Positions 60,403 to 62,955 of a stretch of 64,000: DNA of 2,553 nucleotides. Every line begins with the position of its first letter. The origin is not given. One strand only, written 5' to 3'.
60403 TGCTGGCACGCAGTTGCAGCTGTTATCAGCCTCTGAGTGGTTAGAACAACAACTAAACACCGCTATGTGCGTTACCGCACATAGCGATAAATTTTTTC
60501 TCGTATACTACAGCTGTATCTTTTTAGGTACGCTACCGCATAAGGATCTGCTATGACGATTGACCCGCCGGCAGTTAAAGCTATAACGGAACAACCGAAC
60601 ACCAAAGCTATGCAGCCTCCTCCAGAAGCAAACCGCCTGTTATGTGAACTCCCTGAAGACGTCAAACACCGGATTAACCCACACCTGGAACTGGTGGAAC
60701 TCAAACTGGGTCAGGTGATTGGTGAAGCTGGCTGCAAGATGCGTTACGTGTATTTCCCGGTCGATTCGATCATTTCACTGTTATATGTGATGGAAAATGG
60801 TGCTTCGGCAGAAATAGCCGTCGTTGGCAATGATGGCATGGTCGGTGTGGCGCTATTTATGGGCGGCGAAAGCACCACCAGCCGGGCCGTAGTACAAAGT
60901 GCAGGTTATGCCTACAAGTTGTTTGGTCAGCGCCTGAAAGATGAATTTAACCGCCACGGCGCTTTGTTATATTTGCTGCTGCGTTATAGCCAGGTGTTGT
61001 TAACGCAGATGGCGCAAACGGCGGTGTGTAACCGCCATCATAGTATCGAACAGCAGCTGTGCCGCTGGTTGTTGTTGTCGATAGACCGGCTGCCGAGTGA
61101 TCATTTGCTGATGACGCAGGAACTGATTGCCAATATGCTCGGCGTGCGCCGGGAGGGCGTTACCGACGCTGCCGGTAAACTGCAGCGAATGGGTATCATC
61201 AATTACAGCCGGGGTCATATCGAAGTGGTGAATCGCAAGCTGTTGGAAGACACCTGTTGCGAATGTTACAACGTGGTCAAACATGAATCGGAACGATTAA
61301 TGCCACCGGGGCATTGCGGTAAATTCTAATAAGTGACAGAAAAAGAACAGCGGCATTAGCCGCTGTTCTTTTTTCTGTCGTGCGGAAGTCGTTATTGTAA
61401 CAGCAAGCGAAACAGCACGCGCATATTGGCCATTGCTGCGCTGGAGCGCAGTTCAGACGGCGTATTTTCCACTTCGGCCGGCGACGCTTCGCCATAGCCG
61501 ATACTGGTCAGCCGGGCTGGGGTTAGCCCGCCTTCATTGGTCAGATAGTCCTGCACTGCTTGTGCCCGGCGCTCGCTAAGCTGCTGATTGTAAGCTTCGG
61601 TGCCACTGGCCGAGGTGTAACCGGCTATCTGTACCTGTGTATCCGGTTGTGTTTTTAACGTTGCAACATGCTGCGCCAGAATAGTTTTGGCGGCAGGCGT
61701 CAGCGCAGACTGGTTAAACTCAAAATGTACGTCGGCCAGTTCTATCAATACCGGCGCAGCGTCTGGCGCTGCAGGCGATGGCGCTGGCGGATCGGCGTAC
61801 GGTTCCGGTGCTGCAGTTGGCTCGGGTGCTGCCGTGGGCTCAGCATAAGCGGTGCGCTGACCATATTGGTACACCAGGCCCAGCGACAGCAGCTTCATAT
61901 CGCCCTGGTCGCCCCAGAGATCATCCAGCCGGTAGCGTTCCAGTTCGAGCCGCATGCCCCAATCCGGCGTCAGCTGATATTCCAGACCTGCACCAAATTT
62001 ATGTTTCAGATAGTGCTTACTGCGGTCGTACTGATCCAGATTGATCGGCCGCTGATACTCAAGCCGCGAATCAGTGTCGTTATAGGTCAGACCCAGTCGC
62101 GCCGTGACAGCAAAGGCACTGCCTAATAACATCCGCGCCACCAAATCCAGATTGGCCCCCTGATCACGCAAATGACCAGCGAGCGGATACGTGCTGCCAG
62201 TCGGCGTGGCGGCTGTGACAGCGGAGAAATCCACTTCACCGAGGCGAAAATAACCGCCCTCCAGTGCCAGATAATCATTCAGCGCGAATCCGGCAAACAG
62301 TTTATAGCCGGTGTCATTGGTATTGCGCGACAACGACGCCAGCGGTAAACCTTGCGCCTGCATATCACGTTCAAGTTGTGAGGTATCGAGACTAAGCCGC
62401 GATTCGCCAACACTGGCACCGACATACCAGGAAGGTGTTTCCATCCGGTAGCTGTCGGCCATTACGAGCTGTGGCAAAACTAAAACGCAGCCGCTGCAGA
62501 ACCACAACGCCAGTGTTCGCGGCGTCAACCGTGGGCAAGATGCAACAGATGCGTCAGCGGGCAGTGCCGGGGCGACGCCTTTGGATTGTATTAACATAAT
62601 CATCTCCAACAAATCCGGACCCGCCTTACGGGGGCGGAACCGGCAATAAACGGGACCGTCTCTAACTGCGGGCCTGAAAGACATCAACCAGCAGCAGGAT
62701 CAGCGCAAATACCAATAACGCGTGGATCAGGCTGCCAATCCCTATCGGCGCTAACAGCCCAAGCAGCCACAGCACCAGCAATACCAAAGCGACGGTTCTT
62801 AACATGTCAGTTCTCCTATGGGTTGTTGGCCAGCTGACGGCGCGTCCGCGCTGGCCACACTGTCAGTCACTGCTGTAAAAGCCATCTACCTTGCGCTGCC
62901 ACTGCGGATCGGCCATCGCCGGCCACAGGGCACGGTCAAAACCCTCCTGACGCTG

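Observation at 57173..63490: Recurrent 14-bp palindrome GTGCG-N4-CGCAC at a fixed distance upstream of five transcription units: candidate operator of the two embedded Crp/Fnr paralogs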

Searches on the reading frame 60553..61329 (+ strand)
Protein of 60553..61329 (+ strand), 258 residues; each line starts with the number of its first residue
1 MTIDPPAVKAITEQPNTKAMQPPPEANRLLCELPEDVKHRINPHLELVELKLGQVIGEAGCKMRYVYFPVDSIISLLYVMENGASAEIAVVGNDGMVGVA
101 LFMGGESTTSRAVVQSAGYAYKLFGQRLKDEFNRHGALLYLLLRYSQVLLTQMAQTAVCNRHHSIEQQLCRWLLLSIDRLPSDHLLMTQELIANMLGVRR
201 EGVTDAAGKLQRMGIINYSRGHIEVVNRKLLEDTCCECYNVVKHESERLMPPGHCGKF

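Call 6: search_protein_families(library=pfam, proteins=[window:60553-61329:+], max_evalue=0.01)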
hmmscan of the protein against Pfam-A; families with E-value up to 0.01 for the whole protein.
window:60553-61329:+ (258 aa): 2 families
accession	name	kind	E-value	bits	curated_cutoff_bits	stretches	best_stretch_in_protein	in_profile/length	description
PF13545.12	HTH_Crp_2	-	3.5e-13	49.7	27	1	167-233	1-69/70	Crp-like helix-turn-helix domain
PF00027.35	cNMP_binding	-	7.1e-07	29.5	27.5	1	48-135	2-89/89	Cyclic nucleotide-binding domain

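Call 8: find_homologous_proteins(query=window:60553-61329:+, max_evalue=1e-10)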
Query window:60553-61329:+ (258 aa): 8000 proteins with E <= 1e-10 among 8000 candidates; the best 120 are listed.
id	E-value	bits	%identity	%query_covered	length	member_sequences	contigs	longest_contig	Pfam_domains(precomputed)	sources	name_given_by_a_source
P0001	8.3e-166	568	98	100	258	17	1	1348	PF13545.13,PF00027.36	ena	-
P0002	1.4e-164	564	97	100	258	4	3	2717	PF13545.13,PF00027.36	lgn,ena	-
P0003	2.5e-163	560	96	100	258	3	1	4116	PF13545.13,PF00027.36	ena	-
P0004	2.6e-162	556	95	100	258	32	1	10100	PF13545.13,PF00027.36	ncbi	-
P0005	2.7e-156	537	93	100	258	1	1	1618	PF13545.13,PF00027.36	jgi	-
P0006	9.2e-156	535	92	100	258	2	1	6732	PF13545.13,PF00027.36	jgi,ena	-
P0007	9.5e-144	495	87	100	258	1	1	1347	PF13545.13,PF00027.36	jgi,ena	-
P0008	4.7e-143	493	87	100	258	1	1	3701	PF13545.13,PF00027.36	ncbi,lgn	-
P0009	1.3e-137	475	84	100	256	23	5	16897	PF13545.13,PF00027.36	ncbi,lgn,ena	-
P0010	6.9e-137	473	84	100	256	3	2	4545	PF13545.13,PF00027.36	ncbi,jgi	jgi:CRP-like cAMP-binding protein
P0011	2.1e-136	471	88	91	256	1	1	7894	PF13545.13,PF00027.36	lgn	-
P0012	2.1e-136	471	84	100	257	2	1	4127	PF13545.13,PF00027.36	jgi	jgi:CRP-like cAMP-binding protein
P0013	9.5e-136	469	83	100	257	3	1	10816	PF13545.13,PF00027.36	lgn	-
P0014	8.1e-135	466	83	100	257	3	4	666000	PF13545.13,PF00027.36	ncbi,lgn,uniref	ncbi:Crp/Fnr family transcriptional regulator [Rheinheimera texasensis]|uniref:Crp/Fnr family transc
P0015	8.4e-135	466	89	91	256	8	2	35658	PF13545.13,PF00027.36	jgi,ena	jgi:CRP-like cAMP-binding protein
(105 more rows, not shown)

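Call 11: find_related_loci(query=A1, collection=genome_contigs, flank=10000)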
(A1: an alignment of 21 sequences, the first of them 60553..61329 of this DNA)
Query A1 (258 aa) in genome_contigs; peptide patterns used: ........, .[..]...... (x = any residue, [..] = any of these).
600 stretches matched a pattern (row limit reached: there are more); 596 encode a relative of the query (tblastn E <= 1e-3); the best 80 are kept; 80 distinct loci.
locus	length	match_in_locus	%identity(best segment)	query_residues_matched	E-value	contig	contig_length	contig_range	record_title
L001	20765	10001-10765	83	1-257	3e-141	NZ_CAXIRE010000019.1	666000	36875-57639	MAG: Rheinheimera texasensis isolate cycles.exp.s115 k99_2815, whole genome shotgun sequence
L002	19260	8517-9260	68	5-251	4e-113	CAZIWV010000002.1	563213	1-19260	MAG TPA_asm: uncultured Pseudomonas sp. isolate binchicken_co264_30 genome assembly, contig: NODE_6_length_563213_cov_34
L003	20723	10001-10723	70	11-251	3e-112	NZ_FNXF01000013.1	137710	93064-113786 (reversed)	Rheinheimera pacifica strain DSM 17616, whole genome shotgun sequence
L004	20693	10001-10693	71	21-251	1e-111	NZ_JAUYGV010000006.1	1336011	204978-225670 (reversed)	MAG: Rheinheimera sp. isolate C24_maxbin.016 C24_k141_1069651, whole genome shotgun sequence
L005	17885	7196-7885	70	22-251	2e-111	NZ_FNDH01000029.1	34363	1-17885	Nitrosomonas sp. Nm132, whole genome shotgun sequence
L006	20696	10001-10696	72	20-251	5e-111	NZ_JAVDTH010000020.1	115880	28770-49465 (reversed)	Pseudomonas hunanensis strain BE56 Ga0454497_20, whole genome shotgun sequence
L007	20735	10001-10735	69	11-251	4e-111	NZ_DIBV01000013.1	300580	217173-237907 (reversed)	MAG: Arsukibacterium sp. UBA5043 UBA5043_contig_72, whole genome shotgun sequence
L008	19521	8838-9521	72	24-251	6e-111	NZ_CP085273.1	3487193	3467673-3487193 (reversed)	Pseudoalteromonas mariniglutinosa strain ABH-469 chromosome, complete genome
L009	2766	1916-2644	68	5-251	7e-115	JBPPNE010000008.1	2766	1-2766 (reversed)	MAG: Porticoccaceae bacterium isolate BIOS2019_out_004 k131_1533773, whole genome shotgun sequence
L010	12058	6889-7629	67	5-251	1e-110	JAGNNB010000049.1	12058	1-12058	MAG: Lysobacteraceae bacterium isolate Go_SlAct_bin_315 Go_SlAct_24353_length_12058_cov_4.532897, whole genome shotgun s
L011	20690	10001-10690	71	22-251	2e-110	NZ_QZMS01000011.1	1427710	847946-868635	Photobacterium salinisoli strain LAM9072 LAM9072_ctg0002, whole genome shotgun sequence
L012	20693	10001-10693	71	21-251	3e-110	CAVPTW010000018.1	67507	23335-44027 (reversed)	MAG: uncultured Gammaproteobacteria bacterium isolate MFD10097.bin.1.40 genome assembly, contig: contig_1993, whole geno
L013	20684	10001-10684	73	24-251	9e-110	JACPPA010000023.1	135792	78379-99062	MAG: Gammaproteobacteria bacterium isolate NC_groundwater_615_Pr5_B-0.1um_58_24 alan_book_18_scaffold_45516, whole genom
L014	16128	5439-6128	70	22-251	2e-109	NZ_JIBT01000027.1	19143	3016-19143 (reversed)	Halomonas sp. PR-M31 PR-M31contig_27, whole genome shotgun sequence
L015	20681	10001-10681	73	24-250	1e-108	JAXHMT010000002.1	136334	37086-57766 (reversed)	MAG: Halioglobus sp. isolate Salar_de_Ascotan_soil_MAG_ASO61 contig_13564_polypolish, whole genome shotgun sequence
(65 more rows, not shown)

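Call 21: search_solved_structures(query=A1, max_evalue=0.001, show_alignments=2)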
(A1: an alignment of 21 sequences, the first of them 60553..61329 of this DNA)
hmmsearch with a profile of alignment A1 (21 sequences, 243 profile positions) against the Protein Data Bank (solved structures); distinct sequences matched with E-value up to 0.001: 7.
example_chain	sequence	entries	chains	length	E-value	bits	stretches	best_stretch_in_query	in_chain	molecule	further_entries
3dv8_A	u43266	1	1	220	2.3e-07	33.5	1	147-218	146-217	transcriptional regulator, Crp/Fnr family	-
4cyd_A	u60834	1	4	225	1.8e-05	27.3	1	23-216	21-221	PROBABLE TRANSCRIPTION REGULATOR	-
4byy_A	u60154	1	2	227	1.8e-05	27.3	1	23-216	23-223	TRANSCRIPTIONAL REGULATOR, CRP/FNR FAMILY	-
2xgx_A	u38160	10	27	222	2.2e-05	27.1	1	11-217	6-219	GLOBAL NITROGEN REGULATOR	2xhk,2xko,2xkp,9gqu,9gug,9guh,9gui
3r6s_A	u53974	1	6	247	2.4e-05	26.9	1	22-216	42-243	transcription regulator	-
8h3v_X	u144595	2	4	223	5.1e-05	25.9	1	36-213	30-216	NtcA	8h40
3la2_A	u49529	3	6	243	6.1e-05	25.6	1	35-213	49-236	Global nitrogen regulator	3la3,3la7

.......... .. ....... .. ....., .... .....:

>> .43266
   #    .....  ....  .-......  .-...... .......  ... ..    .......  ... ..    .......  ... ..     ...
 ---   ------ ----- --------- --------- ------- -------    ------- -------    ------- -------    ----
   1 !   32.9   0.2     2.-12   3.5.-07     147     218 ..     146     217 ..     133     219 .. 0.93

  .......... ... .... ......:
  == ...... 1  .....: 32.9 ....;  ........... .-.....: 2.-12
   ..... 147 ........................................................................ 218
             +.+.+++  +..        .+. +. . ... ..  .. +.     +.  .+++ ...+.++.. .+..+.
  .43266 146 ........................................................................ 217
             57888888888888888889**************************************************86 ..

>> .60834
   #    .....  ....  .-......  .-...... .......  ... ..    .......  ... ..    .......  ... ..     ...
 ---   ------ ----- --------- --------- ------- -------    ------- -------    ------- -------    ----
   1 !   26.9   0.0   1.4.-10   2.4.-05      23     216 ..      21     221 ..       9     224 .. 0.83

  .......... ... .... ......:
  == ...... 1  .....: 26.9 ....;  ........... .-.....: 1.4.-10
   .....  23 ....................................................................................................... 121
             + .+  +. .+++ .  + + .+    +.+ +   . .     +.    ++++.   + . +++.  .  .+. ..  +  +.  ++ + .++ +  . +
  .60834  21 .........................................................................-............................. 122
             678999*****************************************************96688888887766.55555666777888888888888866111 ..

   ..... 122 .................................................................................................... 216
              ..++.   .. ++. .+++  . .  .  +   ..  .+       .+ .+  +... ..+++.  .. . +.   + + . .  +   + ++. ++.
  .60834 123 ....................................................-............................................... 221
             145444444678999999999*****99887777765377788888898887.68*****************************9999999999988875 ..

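Call 23: search_protein_families(library=ncbifam, proteins=[window:60553-61329:+], max_evalue=0.01)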
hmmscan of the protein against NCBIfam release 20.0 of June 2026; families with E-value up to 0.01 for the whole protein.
window:60553-61329:+ (258 aa): 1 family
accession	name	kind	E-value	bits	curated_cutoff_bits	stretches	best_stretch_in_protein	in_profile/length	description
NF010499.0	PRK13918.1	equivalog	0.0073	15.8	274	0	188-233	154-199/205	CRP/FNR family transcriptional regulator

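Call 25: search_protein_families(library=pfam, proteins=[L002:9498-13100:+], max_evalue=0.001)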
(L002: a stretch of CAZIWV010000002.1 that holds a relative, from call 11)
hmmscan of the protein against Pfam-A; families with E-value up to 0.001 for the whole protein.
L002:9498-13100:+ (1201 aa): 0 families

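Call 52: predict_structure(alignment_id=A5)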
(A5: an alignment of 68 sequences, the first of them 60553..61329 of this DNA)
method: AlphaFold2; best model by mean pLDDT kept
length: 258 residues; sequences in the alignment: 68
mean_pLDDT: 85.0   pTM: 0.82
mean pLDDT of the five models: 85.0, 84.5, 84.5, 84.0, 83.3
residues with pLDDT >= 90: 140; 70-90: 83; 50-70: 19; < 50: 16
segments of 3 or more residues with pLDDT < 50: 6-18
pLDDT, mean of each block of 10 residues (from residue 1): 45 46 92 90 96 85 87 89 83 89 62 92 91 82 90 91 94 94 86 85 94 94 94 96 94 66
secondary structure, 60 per line:
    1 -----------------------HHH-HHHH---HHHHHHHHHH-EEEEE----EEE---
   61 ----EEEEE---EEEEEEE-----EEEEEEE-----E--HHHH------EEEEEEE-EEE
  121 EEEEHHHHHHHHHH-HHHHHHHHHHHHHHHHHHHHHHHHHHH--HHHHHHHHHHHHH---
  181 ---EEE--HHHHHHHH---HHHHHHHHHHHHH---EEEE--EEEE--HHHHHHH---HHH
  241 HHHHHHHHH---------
elements in order: H28-31 H35-44 E46-50 E55-57 E65-69 E73-79 E85-91 H100-103 E110-116 E118-124 H125-134 H136-162 H165-177 E184-186 H189-196 H200-212 E216-219 E222-225 H228-234 H238-249

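Call 55: fold_search(model_id=the predicted structure, library=pdb)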
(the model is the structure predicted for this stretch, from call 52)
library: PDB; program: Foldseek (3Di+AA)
matches with E <= 10: 1672; with E <= 0.001: 342
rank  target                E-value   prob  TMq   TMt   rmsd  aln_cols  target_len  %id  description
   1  3d0s_A                2.5e-12  1.00  0.67  0.76   3.0       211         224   16  cAMP receptor protein from m.tuberculosis, cAMP-free form (released 2009-02-03)
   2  4a2u_F                4.4e-12  1.00  0.69  0.78   3.4       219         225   16  CRP(CAP) from Myco. Tuberculosis, with cAMP (released 2012-10-10)
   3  4cyd_A                7.0e-12  1.00  0.69  0.78   3.0       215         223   19  GlxR bound to cAMP (released 2014-12-17)
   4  3i54_A                1.4e-11  1.00  0.63  0.72   3.2       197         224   17  Crystal structure of MtbCRP in complex with cAMP (released 2009-09-08)
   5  3mzh_A                1.5e-11  1.00  0.70  0.79   2.9       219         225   16  Crystal structure of cAMP receptor protein from mycobacterium tuberculosis in complex with cAMP and its DNA binding el (released 2011-06-08)
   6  5cvr                  1.5e-11  1.00  0.62  0.75   3.3       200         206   16  Crystal structure of FNR of A. fischeri in a partially degraded form (released 2015-12-16)
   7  4a2u_H                1.9e-11  1.00  0.70  0.78   3.2       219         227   16  CRP(CAP) from Myco. Tuberculosis, with cAMP (released 2012-10-10)
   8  3r6s_F                2.2e-11  1.00  0.66  0.76   3.6       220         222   19  Crystal structure of GlxR transcription factor from Corynebacterium glutamicum with cAMP (released 2012-03-28)
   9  4byy_A                2.6e-11  1.00  0.62  0.69   4.3       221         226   19  Apo GlxR (released 2014-07-30)
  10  7pzb_A                2.9e-11  1.00  0.64  0.71   4.4       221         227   16  Structure of the Clr-cAMP-DNA complex (released 2022-11-02)
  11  3h3u_A                2.9e-11  1.00  0.63  0.73   4.5       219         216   17  Crystal structure of CRP (cAMP receptor Protein) from Mycobacterium tuberculosis (released 2010-02-02)
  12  2gau                  3.1e-11  1.00  0.66  0.77   3.4       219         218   11  Crystal structure of transcriptional regulator, Crp/Fnr family from Porphyromonas gingivalis (APC80792), Structural geno (released 2006-04-11)
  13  9qmc                  3.9e-11  1.00  0.69  0.75   3.2       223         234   16  Crystal structure of holo-S24F-FNR of A. fischeri (released 2026-04-08)
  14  3i54_D                4.1e-11  1.00  0.68  0.76   3.1       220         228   16  Crystal structure of MtbCRP in complex with cAMP (released 2009-09-08)
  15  3r6s_A                4.1e-11  1.00  0.68  0.77   3.3       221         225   19  Crystal structure of GlxR transcription factor from Corynebacterium glutamicum with cAMP (released 2012-03-28)
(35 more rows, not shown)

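Call 57: search_protein_families(library=pfam, proteins=[L002:13098-18125:+], max_evalue=0.001)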
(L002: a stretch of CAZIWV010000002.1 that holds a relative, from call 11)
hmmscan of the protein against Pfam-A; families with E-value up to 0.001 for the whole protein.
L002:13098-18125:+ (1676 aa): 3 families
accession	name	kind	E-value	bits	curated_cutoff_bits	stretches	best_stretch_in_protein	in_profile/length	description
PF06165.18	GH94_b-supersand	-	7.5e-164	543.6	23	2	898-1137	1-251/251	Glycosyl hydrolase 94, supersandwich domain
PF17167.11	Glyco_hydro_94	-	1.8e-119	399.7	27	1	1168-1591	1-420/420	Glycosyl hydrolase 94 superfamily, catalytic domain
PF10091.15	Glycoamylase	-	9.1e-14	51.9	27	1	132-327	6-208/221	Putative glucoamylase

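Call 72: search_protein_representatives(alignment_id=A1)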
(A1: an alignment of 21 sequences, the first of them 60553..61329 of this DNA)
Query: 21 sequences, 243 profile positions. Proteins with E-value up to 0.001 (for the whole library): 24952; up to 1e-10: 15615; up to 1e-30: 5655. The best 150 are listed.
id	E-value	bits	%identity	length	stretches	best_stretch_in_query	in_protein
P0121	1.5e-137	473.0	-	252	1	4-238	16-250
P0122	8.2e-115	398.5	-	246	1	4-237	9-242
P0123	3.0e-110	383.6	-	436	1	5-238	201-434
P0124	3.7e-108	376.7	-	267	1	7-239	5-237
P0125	5.2e-106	369.7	-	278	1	3-237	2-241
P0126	1.9e-105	367.9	-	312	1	4-237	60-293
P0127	1.5e-102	358.3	-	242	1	3-238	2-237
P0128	1.8e-101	354.9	-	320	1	4-220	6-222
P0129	3.7e-100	350.5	-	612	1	4-236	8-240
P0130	9.4e-100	349.2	-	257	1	55-237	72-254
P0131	1.4e-99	348.7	-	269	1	4-237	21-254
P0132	1.5e-99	348.5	-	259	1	4-235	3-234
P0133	2.4e-99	347.9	-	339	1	8-235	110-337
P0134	3.6e-99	347.3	-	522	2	9-224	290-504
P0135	5.1e-98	343.5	-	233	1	64-239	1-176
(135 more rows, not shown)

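Call 75: find_encoding_contigs(protein=window:60553-61329:+, flank=10000, max_places=4)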
Protein window:60553-61329:+ (258 aa): no gene with exactly this product is on record in the collection.

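Call 76: find_encoding_contigs(protein=P0004, flank=10000, max_places=3)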
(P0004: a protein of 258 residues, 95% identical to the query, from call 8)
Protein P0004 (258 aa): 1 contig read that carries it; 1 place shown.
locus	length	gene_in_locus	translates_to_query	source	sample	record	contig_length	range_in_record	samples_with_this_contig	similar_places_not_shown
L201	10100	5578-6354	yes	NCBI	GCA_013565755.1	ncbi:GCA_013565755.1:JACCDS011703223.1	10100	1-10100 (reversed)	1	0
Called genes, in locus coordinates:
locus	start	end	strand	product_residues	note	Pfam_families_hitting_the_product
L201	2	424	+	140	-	?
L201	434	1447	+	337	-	PF13493:DUF4118, PF00512:HisKA, PF02518:HATPase_c (faint)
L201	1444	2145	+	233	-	PF00072:Response_reg, PF00486:Trans_reg_C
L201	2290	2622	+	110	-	-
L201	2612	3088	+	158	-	PF07332:Phage_holin_3_6 (weak)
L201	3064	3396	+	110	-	-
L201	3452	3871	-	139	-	PF05239:PRC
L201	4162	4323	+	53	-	PF11752:DUF3309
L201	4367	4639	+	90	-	PF04972:BON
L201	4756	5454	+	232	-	PF13545:HTH_Crp_2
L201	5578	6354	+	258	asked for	PF00027:cNMP_binding, PF13545:HTH_Crp_2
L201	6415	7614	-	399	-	-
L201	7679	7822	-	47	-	PF18919:DUF5670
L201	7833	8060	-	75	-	-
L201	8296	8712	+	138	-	-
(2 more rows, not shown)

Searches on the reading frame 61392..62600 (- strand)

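Call 6: search_protein_families(library=pfam, proteins=[window:61392-62600:-], max_evalue=0.01)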
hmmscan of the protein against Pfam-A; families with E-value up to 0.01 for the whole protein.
window:61392-62600:- (402 aa): 5 families
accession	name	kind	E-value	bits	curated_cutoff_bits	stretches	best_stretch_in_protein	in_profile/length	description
PF00691.25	OmpA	-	1.4e-23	83.5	27.2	1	293-383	2-93/98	OmpA family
PF01389.23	OmpA_membrane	-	2.1e-20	73.7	21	1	57-249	5-179/180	OmpA-like transmembrane domain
PF13505.12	OMP_b-brl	-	7.1e-13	49.5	28.7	1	54-244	18-173/175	Outer membrane protein beta-barrel domain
PF05359.17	DUF748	-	3.1e-05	22.7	50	0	339-364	1012-1037/1037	Domain of Unknown Function (DUF748)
PF04625.18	DEC-1_N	-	3.7e-05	23.4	29.2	1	250-321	116-176/403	DEC-1 protein, N-terminal region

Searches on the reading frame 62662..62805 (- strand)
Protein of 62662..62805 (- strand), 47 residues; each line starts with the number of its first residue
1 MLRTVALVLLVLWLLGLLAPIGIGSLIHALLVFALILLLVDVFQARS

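Call 23: search_protein_families(library=ncbifam, proteins=[window:62662-62805:-], max_evalue=0.01)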
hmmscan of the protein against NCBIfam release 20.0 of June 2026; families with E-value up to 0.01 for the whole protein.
window:62662-62805:- (47 aa): 1 family
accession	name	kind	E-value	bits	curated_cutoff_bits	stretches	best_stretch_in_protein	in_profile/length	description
NF033488.1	lmo0937_fam_TM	equivalog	1.2e-11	44.4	30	1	2-44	1-42/43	lmo0937 family membrane protein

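Call 47: search_protein_families(library=pfam, proteins=[window:62662-62805:-], max_evalue=5)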
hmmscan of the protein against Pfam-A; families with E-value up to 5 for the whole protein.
window:62662-62805:- (47 aa): 1 family
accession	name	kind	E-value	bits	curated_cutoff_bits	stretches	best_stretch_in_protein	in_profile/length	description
PF18919.5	DUF5670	-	6.2e-11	42.6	23.5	1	1-44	1-43/43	Family of unknown function (DUF5670)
